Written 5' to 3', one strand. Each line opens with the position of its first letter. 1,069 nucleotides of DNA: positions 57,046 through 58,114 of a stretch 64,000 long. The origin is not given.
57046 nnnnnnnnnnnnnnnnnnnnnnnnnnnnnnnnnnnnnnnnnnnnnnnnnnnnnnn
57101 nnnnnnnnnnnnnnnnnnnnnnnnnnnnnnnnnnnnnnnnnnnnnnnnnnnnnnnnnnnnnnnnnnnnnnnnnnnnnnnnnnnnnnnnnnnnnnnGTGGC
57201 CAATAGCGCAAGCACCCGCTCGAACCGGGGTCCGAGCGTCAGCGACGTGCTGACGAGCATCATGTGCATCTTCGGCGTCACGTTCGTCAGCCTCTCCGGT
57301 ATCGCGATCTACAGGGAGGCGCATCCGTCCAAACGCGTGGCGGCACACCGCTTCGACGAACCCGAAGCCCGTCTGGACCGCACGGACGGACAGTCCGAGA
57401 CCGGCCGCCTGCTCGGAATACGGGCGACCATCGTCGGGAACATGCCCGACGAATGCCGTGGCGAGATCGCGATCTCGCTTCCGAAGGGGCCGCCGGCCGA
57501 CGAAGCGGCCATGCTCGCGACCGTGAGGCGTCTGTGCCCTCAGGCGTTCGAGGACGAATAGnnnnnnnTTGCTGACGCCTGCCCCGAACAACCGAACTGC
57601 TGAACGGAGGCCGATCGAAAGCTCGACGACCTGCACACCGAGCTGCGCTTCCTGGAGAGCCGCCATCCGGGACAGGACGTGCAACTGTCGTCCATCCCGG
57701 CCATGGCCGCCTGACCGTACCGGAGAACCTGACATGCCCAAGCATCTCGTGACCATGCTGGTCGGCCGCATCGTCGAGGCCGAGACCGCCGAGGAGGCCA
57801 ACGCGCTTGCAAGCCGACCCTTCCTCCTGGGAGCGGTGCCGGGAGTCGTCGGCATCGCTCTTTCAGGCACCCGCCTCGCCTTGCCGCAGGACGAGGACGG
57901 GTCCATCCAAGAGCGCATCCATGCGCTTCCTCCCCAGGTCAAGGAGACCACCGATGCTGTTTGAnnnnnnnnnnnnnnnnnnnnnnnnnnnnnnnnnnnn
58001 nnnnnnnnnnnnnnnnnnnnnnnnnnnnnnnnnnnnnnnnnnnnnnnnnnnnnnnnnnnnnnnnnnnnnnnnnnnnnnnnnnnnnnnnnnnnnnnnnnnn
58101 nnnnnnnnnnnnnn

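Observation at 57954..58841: ADP-ribosylglycohydrolase; with the kinase at 44035 it may form an NAD/ADP-ribose counter-defence set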

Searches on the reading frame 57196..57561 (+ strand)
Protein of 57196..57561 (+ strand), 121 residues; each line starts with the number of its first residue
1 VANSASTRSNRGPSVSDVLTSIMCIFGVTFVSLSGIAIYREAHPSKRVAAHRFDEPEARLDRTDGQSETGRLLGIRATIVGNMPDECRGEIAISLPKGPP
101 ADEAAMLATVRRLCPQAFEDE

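Call 27: search_protein_families(library=pfam, proteins=[window:57196-57561:+], max_evalue=0.1)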
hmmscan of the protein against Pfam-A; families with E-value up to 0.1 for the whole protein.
window:57196-57561:+ (121 aa): 1 family
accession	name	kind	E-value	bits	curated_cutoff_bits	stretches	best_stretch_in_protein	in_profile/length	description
PF14358.11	DUF4405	-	0.049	14.6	26.7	1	20-52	2-34/66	Domain of unknown function (DUF4405)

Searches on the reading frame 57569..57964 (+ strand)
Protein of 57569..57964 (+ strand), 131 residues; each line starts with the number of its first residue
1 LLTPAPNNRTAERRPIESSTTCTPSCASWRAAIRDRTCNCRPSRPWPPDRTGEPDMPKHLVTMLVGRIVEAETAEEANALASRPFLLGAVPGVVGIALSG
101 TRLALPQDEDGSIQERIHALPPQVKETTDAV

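Call 3: search_protein_families(library=pfam, proteins=[window:57569-57964:+], max_evalue=0.01)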
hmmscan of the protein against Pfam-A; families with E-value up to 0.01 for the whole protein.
window:57569-57964:+ (131 aa): 0 families

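Call 4: search_protein_families(library=phrogs, proteins=[window:57569-57964:+], max_evalue=0.01)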
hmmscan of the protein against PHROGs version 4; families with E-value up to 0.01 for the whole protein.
window:57569-57964:+ (131 aa): 0 families

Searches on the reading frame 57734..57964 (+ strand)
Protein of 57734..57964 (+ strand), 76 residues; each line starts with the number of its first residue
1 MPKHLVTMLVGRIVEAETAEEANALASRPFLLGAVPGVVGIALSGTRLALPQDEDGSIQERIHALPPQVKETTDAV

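Call 26: search_protein_families(library=ncbifam, proteins=[window:57734-57964:+], max_evalue=0.1)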
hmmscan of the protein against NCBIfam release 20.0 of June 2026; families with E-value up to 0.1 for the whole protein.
window:57734-57964:+ (76 aa): 0 families

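Call 27: search_protein_families(library=pfam, proteins=[window:57734-57964:+], max_evalue=0.1)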
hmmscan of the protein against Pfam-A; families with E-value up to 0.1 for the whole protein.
window:57734-57964:+ (76 aa): 0 families

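Call 87: search_protein_families(library=padloc, proteins=[window:57734-57964:+], max_evalue=0.01)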
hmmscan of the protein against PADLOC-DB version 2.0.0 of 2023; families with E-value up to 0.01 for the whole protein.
window:57734-57964:+ (76 aa): 0 families
